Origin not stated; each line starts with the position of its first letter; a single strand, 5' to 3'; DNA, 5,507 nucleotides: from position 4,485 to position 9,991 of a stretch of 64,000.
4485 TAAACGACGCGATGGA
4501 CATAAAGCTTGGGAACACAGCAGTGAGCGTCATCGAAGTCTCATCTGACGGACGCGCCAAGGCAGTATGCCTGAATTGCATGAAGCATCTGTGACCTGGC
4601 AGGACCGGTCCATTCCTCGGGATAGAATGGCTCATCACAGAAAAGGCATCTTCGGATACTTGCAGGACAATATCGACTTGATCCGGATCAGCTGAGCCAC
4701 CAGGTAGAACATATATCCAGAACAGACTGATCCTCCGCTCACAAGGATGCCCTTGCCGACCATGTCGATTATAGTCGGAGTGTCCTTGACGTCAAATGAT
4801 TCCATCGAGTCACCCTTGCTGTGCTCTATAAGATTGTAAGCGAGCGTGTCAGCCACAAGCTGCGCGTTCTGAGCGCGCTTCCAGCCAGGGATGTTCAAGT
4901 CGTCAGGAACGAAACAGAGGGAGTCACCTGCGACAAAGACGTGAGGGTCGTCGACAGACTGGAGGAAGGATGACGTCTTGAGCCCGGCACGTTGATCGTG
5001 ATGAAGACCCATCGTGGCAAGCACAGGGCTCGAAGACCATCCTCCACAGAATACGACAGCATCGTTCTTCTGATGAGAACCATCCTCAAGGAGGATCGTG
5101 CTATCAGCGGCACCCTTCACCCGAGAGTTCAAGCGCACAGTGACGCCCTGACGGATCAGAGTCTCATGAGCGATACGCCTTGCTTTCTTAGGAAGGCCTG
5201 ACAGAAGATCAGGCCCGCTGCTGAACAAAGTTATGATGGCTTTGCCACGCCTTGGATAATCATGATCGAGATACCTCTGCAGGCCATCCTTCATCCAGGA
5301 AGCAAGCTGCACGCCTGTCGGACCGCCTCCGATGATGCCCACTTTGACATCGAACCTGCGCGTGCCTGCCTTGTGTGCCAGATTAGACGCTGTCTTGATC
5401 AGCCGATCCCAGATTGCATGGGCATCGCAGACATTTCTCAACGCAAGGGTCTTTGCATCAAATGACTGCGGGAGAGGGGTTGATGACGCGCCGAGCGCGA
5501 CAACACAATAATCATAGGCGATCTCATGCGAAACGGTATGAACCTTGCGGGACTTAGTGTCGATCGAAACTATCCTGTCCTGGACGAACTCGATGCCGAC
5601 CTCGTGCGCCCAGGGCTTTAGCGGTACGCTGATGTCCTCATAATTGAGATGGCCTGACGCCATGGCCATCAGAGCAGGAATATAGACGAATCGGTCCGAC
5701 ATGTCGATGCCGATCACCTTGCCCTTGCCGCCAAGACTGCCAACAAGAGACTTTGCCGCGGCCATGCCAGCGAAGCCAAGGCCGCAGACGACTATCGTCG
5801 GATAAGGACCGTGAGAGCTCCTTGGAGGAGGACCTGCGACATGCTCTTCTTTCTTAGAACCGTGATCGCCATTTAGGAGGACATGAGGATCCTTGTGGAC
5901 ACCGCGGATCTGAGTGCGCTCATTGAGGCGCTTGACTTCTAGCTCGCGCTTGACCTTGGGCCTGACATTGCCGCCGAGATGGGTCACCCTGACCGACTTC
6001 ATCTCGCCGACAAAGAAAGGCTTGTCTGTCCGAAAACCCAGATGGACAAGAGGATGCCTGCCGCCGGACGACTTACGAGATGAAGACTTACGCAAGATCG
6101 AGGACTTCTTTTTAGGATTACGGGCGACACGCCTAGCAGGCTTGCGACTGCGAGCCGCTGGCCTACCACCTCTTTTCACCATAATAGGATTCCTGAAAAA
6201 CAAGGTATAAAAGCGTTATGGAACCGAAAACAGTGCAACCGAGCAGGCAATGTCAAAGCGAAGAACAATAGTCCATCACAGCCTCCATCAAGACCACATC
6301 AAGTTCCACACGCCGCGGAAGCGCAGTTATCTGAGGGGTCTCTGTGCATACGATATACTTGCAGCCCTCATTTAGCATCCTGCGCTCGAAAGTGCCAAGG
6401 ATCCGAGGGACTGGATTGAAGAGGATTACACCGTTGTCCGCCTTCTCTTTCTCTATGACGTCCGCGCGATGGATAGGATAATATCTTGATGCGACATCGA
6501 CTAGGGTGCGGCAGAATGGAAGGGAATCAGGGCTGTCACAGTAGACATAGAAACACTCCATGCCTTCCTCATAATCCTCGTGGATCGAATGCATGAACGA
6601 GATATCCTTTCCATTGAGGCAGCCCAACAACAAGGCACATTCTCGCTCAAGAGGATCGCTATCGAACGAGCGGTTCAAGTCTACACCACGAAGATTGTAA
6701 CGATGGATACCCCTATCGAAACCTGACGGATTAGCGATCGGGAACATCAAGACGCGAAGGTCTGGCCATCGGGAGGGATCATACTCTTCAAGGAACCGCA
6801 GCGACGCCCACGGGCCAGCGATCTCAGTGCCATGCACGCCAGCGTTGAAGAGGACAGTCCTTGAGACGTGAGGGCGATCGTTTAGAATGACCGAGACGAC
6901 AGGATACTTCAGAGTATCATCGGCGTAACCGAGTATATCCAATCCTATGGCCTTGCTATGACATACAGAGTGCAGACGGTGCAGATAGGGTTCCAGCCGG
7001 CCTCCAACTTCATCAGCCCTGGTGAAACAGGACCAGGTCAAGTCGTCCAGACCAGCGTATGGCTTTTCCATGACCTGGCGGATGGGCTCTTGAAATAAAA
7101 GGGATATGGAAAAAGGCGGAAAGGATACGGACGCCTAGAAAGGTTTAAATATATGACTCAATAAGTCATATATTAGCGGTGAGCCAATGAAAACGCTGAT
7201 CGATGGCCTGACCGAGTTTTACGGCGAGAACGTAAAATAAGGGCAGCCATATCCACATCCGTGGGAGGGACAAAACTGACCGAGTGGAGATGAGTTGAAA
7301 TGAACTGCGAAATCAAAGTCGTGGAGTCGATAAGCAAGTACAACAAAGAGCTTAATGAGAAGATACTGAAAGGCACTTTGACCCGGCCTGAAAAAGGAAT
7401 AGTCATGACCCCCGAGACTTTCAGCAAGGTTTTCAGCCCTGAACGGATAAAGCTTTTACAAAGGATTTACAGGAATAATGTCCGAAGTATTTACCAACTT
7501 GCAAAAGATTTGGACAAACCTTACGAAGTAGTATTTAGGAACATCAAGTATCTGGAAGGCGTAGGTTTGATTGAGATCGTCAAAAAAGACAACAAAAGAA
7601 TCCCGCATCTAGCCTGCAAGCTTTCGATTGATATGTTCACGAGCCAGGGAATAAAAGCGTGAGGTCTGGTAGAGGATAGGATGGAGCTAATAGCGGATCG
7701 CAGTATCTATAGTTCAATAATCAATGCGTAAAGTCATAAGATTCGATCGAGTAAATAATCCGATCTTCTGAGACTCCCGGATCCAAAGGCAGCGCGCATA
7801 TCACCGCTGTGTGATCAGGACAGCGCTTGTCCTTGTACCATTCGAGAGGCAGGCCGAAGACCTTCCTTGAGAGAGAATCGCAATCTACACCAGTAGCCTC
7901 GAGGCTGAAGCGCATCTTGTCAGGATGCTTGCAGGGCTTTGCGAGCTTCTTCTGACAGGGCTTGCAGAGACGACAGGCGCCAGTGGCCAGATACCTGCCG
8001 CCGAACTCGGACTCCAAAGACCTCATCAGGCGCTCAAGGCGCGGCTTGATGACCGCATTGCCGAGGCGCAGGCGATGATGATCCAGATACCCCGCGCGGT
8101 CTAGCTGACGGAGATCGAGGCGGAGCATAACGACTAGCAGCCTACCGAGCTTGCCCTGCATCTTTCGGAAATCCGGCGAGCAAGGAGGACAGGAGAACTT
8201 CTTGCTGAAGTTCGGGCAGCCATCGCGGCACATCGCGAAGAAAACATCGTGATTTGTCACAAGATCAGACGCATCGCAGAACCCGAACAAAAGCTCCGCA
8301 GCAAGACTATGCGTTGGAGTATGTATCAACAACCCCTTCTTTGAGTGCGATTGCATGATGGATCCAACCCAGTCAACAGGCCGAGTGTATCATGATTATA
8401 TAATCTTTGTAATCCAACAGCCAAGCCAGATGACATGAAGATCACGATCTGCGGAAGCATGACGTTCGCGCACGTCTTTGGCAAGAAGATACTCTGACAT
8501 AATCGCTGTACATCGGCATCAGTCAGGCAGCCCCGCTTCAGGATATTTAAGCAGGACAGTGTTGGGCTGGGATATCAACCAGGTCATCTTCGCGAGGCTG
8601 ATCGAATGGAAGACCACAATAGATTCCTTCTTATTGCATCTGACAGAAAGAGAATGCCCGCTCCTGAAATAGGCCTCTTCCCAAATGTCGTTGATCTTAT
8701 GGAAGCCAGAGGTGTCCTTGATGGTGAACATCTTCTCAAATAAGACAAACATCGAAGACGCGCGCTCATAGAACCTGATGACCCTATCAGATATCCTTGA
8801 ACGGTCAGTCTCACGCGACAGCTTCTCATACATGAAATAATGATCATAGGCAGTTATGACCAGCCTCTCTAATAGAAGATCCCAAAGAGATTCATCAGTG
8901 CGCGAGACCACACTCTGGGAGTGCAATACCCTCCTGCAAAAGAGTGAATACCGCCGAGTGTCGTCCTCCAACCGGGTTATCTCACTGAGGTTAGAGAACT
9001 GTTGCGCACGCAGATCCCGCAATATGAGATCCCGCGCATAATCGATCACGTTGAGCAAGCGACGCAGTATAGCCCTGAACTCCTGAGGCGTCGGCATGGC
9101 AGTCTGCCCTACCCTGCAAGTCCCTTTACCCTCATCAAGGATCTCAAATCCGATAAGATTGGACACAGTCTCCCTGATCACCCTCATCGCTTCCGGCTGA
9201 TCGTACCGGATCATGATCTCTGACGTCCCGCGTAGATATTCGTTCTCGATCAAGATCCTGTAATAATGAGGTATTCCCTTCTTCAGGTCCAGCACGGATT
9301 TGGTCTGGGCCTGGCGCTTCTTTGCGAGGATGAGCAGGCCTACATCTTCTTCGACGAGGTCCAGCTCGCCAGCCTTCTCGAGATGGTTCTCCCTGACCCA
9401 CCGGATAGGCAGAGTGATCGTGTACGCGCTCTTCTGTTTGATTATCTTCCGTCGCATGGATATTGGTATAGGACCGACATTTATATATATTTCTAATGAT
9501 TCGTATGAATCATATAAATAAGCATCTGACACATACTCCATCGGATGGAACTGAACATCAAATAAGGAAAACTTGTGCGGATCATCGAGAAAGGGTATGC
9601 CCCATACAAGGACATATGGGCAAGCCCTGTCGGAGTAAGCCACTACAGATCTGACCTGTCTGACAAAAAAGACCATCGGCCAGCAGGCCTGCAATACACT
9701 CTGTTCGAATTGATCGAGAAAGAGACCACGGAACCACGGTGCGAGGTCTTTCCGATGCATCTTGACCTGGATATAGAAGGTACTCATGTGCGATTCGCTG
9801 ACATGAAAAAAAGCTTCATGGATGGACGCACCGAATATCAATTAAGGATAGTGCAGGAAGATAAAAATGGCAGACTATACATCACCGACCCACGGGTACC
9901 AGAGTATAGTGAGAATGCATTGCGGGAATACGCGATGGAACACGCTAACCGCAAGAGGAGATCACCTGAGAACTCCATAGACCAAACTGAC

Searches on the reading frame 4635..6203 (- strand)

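Call 9: search_protein_families(library=pfam, proteins=[window:4635-6203:-], max_evalue=0.001)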
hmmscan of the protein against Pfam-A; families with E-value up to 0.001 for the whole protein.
window:4635-6203:- (522 aa): 3 families
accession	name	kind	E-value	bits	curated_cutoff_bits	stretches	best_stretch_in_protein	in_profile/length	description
PF07992.20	Pyr_redox_2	-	1.1e-32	114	26.1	1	136-448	2-288/291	Pyridine nucleotide-disulphide oxidoreductase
PF01266.30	DAO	-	2.4e-06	27.8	27.9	0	347-398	157-213/353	FAD dependent oxidoreductase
PF00070.33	Pyr_redox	-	4.9e-06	27.4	22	1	287-365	1-66/82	Pyridine nucleotide-disulphide oxidoreductase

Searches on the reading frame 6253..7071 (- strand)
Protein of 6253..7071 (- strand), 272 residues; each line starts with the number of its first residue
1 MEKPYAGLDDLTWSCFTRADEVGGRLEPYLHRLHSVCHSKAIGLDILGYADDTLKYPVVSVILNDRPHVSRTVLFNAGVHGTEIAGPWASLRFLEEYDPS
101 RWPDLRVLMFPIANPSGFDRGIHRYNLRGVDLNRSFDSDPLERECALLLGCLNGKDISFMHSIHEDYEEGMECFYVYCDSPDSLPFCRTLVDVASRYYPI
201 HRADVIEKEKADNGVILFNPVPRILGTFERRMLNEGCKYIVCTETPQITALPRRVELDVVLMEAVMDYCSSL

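Call 9: search_protein_families(library=pfam, proteins=[window:6253-7071:-], max_evalue=0.001)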
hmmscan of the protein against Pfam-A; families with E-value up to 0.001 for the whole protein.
window:6253-7071:- (272 aa): 3 families
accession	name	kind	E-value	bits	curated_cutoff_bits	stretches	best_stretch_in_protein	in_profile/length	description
PF24827.1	AstE_AspA_cat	-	2e-11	44.3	25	1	71-142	3-70/192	Succinylglutamate desuccinylase/Aspartoacylase catalytic domain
PF10994.13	DUF2817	-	7.4e-06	26.1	23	1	60-137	41-119/341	Protein of unknown function (DUF2817)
PF00246.29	Peptidase_M14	-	0.00014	22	21.6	1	67-139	43-136/286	Zinc carboxypeptidase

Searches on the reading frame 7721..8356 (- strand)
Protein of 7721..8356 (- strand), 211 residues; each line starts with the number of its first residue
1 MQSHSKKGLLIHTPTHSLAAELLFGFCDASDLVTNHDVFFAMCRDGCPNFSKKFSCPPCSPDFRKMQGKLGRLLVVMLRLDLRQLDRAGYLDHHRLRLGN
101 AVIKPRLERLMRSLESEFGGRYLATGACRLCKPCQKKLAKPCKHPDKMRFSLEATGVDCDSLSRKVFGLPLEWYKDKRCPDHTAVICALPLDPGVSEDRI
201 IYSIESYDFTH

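Call 9: search_protein_families(library=pfam, proteins=[window:7721-8356:-], max_evalue=0.001)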
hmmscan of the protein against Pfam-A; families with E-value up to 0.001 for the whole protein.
window:7721-8356:- (211 aa): 1 family
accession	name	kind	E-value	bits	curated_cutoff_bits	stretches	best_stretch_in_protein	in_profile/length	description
PF10050.14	DUF2284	-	2.9e-23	82.8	25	1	28-176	4-150/161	Predicted metal-binding protein (DUF2284)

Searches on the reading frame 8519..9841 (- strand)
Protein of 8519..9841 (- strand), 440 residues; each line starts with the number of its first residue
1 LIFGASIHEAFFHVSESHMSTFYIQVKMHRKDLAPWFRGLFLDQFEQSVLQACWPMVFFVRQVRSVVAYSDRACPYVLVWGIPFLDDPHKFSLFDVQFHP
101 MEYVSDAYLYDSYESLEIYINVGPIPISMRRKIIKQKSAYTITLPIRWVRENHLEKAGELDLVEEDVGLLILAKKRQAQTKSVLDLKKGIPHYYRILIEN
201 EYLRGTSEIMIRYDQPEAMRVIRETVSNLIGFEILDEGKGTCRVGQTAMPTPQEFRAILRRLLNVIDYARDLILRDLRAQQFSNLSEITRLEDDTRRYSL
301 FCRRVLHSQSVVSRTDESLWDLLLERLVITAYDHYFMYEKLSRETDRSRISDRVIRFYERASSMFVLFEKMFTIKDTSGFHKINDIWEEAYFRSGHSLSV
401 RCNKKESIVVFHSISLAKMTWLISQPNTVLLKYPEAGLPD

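Call 9: search_protein_families(library=pfam, proteins=[window:8519-9841:-], max_evalue=0.001)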
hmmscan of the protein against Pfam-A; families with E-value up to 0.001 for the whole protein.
window:8519-9841:- (440 aa): 1 family
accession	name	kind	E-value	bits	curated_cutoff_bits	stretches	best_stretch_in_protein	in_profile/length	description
PF04014.23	MazE_antitoxin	-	1.6e-05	25.2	24.7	1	135-178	3-46/48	Antidote-toxin recognition MazE, bacterial antitoxin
